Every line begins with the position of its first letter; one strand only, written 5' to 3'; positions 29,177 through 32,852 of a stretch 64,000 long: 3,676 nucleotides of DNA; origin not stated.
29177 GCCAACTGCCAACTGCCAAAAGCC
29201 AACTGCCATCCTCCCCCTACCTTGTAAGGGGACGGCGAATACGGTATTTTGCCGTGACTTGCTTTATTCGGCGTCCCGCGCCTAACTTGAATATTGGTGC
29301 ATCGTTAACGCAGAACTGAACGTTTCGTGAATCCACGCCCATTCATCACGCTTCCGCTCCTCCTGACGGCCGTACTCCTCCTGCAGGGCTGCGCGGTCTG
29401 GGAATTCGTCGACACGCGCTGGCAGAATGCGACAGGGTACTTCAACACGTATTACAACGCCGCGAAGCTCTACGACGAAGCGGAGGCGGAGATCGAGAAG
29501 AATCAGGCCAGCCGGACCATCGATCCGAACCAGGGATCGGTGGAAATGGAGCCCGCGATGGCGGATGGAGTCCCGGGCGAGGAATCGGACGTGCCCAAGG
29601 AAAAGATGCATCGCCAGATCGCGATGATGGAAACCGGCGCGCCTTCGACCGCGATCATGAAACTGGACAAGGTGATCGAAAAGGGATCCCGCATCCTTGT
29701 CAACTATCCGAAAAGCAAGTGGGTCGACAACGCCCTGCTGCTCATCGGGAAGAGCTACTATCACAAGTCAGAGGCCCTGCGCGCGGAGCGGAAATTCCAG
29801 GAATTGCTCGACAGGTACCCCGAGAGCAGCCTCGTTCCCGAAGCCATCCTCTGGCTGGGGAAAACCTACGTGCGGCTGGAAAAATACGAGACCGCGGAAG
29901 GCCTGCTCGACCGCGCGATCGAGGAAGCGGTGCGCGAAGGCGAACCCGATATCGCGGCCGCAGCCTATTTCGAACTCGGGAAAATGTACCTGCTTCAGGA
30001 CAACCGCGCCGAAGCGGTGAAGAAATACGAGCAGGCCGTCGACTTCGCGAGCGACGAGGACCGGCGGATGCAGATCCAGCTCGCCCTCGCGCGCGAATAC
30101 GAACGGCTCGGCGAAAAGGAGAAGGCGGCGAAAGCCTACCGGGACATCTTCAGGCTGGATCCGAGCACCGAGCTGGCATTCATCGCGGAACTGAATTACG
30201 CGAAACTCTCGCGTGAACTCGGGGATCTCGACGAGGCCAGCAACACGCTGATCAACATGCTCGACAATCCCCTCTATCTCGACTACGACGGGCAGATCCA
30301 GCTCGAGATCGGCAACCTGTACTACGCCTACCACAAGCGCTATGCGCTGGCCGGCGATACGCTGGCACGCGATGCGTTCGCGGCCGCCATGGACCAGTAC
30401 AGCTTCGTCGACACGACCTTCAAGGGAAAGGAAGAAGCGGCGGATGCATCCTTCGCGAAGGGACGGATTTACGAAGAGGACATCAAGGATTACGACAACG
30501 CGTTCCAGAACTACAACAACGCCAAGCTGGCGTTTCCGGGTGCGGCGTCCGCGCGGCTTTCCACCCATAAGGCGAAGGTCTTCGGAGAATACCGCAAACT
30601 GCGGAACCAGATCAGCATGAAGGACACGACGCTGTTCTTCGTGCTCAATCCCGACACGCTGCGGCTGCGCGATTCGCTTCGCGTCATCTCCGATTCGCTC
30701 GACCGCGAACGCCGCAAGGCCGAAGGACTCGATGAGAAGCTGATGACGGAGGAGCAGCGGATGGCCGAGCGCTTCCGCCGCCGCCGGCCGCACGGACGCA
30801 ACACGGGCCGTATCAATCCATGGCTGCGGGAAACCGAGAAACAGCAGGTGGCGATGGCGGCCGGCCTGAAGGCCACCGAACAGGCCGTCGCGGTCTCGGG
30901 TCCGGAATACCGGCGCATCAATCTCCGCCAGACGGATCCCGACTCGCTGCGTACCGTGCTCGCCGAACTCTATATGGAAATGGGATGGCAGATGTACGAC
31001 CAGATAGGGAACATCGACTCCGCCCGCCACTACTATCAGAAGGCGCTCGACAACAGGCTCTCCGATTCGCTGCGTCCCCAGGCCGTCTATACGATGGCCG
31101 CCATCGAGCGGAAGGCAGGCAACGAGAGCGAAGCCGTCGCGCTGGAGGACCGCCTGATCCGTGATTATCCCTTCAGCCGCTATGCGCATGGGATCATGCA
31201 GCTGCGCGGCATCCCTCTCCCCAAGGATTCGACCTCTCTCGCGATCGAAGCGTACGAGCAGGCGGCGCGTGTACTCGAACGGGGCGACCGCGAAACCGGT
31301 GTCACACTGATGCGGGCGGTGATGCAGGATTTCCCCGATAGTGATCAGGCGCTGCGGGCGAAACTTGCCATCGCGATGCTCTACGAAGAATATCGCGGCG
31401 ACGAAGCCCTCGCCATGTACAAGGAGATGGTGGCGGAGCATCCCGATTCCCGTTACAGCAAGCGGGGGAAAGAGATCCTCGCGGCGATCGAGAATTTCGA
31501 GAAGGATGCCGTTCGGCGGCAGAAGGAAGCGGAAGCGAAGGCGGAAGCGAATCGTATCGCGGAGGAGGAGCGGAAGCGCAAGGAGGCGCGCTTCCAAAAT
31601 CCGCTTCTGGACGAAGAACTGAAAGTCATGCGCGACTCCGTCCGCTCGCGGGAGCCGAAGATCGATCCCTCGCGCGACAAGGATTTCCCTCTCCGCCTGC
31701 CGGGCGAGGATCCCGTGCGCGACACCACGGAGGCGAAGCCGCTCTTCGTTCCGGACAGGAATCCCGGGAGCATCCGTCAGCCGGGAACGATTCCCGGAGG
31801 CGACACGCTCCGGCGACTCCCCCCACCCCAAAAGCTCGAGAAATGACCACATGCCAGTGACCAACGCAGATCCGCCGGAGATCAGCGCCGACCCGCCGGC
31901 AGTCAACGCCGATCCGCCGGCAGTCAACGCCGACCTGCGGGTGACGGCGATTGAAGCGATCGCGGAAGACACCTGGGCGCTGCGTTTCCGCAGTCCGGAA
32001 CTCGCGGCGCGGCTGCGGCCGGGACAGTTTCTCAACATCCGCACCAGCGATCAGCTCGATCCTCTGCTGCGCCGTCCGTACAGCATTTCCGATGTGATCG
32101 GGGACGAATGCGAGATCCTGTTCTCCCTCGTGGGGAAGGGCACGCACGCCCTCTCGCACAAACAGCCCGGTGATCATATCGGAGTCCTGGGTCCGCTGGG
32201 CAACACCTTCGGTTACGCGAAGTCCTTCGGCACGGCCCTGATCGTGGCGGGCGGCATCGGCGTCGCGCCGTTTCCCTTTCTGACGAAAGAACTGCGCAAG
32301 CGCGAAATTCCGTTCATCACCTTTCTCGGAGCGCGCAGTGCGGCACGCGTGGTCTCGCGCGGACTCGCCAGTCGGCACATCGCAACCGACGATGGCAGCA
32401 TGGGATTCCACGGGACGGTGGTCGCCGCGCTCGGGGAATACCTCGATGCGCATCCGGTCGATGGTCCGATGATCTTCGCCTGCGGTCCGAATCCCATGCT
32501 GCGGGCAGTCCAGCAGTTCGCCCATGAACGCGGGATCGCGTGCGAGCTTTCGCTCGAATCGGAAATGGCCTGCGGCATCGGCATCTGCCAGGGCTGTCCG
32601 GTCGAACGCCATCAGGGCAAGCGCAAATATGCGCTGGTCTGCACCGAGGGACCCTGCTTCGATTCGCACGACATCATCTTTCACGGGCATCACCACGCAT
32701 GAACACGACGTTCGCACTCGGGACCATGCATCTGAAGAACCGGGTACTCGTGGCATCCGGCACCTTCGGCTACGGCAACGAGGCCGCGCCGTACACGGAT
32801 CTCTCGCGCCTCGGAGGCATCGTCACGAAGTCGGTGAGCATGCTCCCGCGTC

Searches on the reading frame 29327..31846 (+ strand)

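Call 6: search_protein_families(library=pfam, proteins=[window:29327-31846:+], max_evalue=0.01)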
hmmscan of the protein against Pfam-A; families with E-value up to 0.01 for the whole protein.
window:29327-31846:+ (839 aa): 17 families
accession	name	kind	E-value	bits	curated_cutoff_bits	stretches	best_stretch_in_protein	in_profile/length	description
PF13174.12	TPR_6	-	6.9e-16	58.2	26.3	0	136-167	2-33/33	Tetratricopeptide repeat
PF13181.12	TPR_8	-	7.8e-12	44.8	25.7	0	251-280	4-33/34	Tetratricopeptide repeat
PF13432.12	TPR_16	-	9.2e-12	45.6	32.7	4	177-243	3-63/65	Tetratricopeptide repeat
PF12688.13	TPR_5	-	1.1e-10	42.2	24.2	1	557-613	11-67/119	Tetratrico peptide repeat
PF13428.12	TPR_14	-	1.2e-10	41.4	23.5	1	250-285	3-38/44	Tetratricopeptide repeat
PF13424.12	TPR_12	-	8.7e-10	39.1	30.1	1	175-241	6-75/77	Tetratricopeptide repeat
PF07719.23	TPR_2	-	2.4e-09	37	27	1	211-239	1-29/34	Tetratricopeptide repeat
PF14559.12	TPR_19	-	1.3e-08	35.4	25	1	152-203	9-57/68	Tetratricopeptide repeat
PF09976.15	TPR_21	-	1.5e-08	35.1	25.5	1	114-251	56-185/193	Tetratricopeptide repeat-like domain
PF17874.7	TPR_MalT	-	1e-07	32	45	2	211-307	40-144/336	MalT-like TPR region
PF13525.12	YfiO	-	1.4e-06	28.7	25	0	641-710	7-77/203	Outer membrane lipoprotein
PF14938.12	SNAP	-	0.00012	22.1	25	1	185-276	88-183/282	Soluble NSF attachment protein, SNAP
PF10602.15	RPN7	-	0.0011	19.2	29.6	0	232-307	21-95/174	26S proteasome subunit RPN7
PF12895.13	ANAPC3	-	0.0022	18.7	27.2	0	171-219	23-71/82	Anaphase-promoting complex, cyclosome, subunit 3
PF24575.1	TPR_Slam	-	0.0046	17.8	35.2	0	656-709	28-81/104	Surface lipoprotein assembly modifier, N-terminal TPR repeats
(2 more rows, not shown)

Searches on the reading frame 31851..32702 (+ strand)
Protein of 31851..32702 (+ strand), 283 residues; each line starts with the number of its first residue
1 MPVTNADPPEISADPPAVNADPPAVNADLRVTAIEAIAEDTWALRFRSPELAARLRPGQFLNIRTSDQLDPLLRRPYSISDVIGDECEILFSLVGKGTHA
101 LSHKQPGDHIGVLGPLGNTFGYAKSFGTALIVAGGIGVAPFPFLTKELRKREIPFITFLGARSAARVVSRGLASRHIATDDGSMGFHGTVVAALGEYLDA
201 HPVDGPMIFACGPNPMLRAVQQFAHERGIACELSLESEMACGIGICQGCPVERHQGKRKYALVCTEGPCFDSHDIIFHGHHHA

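Call 66: search_protein_families(library=pfam, proteins=[window:31851-32702:+], max_evalue=0.0001)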
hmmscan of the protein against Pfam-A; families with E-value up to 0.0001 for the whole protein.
window:31851-32702:+ (283 aa): 2 families
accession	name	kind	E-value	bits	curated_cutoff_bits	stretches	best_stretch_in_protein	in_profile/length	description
PF10418.14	DHODB_Fe-S_bind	-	9.8e-12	44.8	23.9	1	236-275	1-40/41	Iron-sulfur cluster binding domain of dihydroorotate dehydrogenase B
PF00970.30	FAD_binding_6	-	1.7e-06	28.7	21.1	1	29-119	2-97/99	Oxidoreductase FAD-binding domain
